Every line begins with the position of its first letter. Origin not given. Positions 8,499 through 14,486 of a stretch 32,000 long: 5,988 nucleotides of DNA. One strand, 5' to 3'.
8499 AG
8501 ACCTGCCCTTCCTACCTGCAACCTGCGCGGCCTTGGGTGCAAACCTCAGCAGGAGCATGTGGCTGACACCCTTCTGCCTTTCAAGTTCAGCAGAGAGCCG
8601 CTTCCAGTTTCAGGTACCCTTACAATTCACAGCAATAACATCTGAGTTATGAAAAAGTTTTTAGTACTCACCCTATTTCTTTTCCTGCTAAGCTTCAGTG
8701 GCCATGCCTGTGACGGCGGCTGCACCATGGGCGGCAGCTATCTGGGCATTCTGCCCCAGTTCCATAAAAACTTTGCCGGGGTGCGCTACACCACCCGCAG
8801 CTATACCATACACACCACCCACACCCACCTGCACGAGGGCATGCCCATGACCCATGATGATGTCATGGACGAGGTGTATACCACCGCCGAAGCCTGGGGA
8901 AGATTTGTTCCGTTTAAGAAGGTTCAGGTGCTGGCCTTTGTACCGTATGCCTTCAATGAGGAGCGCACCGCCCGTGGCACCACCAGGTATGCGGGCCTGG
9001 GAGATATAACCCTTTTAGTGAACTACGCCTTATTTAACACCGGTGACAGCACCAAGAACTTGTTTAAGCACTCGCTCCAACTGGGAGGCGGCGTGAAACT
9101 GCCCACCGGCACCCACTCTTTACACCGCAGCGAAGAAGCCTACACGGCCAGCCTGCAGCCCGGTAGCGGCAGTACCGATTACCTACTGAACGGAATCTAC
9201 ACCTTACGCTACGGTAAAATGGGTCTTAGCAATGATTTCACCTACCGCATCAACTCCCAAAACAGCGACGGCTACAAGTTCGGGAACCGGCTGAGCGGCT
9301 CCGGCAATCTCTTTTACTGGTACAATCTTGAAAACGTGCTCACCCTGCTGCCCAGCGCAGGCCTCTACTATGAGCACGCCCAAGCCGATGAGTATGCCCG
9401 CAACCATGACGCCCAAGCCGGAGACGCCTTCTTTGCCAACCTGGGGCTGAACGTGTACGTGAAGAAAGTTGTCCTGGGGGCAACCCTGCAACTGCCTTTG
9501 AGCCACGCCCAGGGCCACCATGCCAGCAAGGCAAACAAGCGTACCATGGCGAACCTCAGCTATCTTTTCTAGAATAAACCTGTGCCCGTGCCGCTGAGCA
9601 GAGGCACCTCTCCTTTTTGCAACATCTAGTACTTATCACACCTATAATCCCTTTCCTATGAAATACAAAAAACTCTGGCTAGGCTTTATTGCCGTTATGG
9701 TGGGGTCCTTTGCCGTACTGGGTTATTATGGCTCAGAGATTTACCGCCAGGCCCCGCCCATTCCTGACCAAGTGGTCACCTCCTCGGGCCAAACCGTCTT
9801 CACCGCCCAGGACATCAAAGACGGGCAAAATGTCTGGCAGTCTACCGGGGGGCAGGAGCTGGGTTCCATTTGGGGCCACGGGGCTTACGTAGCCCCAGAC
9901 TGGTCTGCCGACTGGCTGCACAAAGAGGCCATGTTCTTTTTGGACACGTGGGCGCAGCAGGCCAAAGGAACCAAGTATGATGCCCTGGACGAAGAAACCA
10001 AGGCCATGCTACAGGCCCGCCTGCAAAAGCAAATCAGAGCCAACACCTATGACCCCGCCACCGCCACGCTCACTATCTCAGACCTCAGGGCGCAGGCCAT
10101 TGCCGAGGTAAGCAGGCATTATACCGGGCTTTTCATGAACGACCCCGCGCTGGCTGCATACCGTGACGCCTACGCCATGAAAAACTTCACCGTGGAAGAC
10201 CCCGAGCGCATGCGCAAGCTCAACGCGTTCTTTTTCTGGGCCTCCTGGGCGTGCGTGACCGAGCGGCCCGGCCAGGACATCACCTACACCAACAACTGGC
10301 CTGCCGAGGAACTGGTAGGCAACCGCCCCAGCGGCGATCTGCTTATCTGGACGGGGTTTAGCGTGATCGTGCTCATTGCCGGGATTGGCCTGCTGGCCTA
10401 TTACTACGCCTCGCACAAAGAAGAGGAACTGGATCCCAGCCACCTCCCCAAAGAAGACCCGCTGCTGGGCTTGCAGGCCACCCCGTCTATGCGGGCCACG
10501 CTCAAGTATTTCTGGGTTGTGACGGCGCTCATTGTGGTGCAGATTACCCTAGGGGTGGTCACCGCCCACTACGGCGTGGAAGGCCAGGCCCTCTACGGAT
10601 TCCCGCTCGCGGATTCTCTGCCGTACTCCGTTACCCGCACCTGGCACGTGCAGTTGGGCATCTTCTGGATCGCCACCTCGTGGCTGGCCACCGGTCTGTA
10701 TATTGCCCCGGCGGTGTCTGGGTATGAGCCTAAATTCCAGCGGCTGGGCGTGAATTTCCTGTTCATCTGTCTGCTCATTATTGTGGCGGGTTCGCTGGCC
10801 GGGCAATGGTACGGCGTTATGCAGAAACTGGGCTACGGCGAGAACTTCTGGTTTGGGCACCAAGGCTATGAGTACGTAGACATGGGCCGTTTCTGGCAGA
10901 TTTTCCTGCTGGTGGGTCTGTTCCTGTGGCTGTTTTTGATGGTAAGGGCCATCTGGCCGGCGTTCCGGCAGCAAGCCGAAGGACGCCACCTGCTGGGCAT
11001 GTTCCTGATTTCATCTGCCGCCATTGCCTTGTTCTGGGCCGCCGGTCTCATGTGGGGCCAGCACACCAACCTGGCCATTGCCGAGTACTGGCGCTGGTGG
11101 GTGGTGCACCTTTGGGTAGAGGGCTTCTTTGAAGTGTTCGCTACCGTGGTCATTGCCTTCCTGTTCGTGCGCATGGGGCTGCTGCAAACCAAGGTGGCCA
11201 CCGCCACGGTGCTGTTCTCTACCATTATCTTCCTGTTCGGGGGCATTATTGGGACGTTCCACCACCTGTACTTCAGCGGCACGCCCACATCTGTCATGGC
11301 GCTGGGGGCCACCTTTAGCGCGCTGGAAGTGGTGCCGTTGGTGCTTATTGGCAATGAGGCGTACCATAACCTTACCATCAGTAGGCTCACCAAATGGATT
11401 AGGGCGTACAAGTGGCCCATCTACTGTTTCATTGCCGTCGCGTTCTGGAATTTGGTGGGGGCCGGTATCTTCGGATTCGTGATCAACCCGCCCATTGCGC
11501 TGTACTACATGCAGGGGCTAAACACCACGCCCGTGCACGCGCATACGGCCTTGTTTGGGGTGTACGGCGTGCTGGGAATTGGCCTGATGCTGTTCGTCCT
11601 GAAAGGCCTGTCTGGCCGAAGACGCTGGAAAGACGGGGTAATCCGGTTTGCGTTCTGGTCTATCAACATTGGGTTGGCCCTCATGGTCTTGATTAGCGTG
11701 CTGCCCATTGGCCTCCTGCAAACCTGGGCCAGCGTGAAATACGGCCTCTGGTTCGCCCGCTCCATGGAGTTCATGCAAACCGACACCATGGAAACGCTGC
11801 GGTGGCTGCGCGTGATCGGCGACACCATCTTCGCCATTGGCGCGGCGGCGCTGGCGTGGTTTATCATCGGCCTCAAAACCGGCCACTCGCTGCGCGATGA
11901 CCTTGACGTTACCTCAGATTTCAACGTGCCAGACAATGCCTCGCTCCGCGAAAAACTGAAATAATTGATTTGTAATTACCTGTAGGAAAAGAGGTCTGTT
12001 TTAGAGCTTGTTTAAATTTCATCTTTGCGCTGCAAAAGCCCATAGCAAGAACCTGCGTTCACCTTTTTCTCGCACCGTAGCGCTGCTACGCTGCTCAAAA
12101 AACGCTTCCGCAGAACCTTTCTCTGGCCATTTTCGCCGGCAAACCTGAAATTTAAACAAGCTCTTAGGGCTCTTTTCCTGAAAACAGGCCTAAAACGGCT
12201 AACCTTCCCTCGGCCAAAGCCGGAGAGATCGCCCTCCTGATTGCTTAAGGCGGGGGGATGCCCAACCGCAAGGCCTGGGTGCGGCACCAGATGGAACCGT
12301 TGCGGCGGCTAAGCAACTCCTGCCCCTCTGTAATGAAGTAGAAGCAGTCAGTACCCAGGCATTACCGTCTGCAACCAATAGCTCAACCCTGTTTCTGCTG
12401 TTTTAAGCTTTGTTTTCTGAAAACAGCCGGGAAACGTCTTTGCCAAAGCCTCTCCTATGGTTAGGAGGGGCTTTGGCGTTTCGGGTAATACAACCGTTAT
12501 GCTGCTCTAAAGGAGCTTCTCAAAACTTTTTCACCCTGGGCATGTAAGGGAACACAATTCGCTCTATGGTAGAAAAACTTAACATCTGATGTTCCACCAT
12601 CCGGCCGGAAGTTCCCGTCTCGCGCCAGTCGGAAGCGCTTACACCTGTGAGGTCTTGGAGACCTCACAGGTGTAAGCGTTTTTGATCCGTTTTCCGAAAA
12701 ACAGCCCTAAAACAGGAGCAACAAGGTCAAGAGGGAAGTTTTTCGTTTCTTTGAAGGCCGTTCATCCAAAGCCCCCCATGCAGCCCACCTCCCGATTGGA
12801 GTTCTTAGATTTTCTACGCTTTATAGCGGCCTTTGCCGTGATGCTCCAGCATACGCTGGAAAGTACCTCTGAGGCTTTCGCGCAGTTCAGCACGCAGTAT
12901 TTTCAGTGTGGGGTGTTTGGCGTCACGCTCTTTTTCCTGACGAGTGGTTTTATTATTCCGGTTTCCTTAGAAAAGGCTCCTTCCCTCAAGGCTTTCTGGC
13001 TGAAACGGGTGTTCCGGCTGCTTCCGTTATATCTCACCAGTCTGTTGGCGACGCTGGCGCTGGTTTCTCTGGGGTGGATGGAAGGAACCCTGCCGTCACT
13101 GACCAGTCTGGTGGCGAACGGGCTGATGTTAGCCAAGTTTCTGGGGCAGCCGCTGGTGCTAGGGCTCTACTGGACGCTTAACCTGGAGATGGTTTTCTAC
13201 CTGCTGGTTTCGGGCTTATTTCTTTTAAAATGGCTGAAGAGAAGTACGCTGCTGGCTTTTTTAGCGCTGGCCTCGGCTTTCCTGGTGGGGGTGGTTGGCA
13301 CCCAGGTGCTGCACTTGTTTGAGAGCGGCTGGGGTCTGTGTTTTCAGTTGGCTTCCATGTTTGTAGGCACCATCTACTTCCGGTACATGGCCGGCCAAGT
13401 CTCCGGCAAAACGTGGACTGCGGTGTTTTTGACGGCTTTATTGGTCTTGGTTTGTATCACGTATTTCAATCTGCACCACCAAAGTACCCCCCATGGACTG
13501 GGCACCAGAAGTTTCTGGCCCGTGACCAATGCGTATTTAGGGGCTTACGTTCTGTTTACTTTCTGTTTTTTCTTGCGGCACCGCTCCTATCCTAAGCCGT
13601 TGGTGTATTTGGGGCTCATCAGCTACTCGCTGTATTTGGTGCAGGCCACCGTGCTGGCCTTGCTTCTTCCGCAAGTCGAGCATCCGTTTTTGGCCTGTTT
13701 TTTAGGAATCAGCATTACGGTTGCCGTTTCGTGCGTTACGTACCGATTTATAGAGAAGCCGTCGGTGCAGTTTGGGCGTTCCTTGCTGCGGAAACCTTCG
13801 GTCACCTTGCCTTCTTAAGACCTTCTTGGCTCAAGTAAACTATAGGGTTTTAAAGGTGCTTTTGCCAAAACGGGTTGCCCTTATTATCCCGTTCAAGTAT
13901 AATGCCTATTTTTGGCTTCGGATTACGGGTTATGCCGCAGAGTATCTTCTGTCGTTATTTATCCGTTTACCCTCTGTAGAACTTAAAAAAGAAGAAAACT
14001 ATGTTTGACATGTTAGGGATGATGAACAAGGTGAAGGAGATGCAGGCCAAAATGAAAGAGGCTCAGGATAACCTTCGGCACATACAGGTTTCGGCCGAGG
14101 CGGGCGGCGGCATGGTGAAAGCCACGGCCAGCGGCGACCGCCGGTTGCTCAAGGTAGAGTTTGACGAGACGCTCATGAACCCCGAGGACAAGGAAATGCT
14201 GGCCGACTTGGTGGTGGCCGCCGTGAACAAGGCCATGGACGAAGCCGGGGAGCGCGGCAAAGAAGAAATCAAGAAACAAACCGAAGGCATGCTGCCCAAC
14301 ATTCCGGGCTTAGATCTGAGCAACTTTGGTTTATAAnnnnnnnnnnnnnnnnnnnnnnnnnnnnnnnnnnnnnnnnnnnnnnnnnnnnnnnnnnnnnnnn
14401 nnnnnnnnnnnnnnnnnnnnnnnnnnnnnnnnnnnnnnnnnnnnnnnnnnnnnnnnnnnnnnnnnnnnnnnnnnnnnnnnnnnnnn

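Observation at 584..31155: Abundant REP/BIME-like palindromic repeat family occupying nearly every intergenic gap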

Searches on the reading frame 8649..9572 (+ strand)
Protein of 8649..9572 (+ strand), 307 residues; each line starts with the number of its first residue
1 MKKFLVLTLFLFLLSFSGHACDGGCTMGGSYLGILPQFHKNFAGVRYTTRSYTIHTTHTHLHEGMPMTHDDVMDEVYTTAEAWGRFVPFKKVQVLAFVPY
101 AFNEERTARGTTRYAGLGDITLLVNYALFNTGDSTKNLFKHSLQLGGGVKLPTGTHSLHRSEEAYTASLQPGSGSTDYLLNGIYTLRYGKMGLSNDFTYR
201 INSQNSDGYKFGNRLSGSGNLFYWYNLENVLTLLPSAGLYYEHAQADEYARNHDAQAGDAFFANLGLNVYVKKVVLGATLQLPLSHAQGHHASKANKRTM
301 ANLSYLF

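Call 6: search_protein_families(library=pfam, proteins=[window:8649-9572:+])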
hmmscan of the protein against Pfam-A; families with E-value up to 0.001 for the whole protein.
window:8649-9572:+ (307 aa): 1 family
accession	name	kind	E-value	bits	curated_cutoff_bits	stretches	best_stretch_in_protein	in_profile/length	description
PF03797.25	Autotransporter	-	0.0003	21.1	26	1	169-302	71-212/255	Autotransporter beta-domain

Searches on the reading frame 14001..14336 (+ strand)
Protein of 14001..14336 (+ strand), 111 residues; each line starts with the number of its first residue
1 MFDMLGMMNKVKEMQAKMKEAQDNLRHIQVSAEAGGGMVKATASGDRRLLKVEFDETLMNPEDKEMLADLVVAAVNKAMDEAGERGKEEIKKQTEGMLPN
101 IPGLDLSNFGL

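Call 7: search_protein_families(library=pfam, proteins=[window:14001-14336:+])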
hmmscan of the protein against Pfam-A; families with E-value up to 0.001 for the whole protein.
window:14001-14336:+ (111 aa): 1 family
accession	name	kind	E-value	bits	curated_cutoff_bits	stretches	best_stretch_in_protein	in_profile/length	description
PF02575.21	YbaB_DNA_bd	-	4.4e-28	97.7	25.5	1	8-97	1-90/91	YbaB/EbfC DNA-binding family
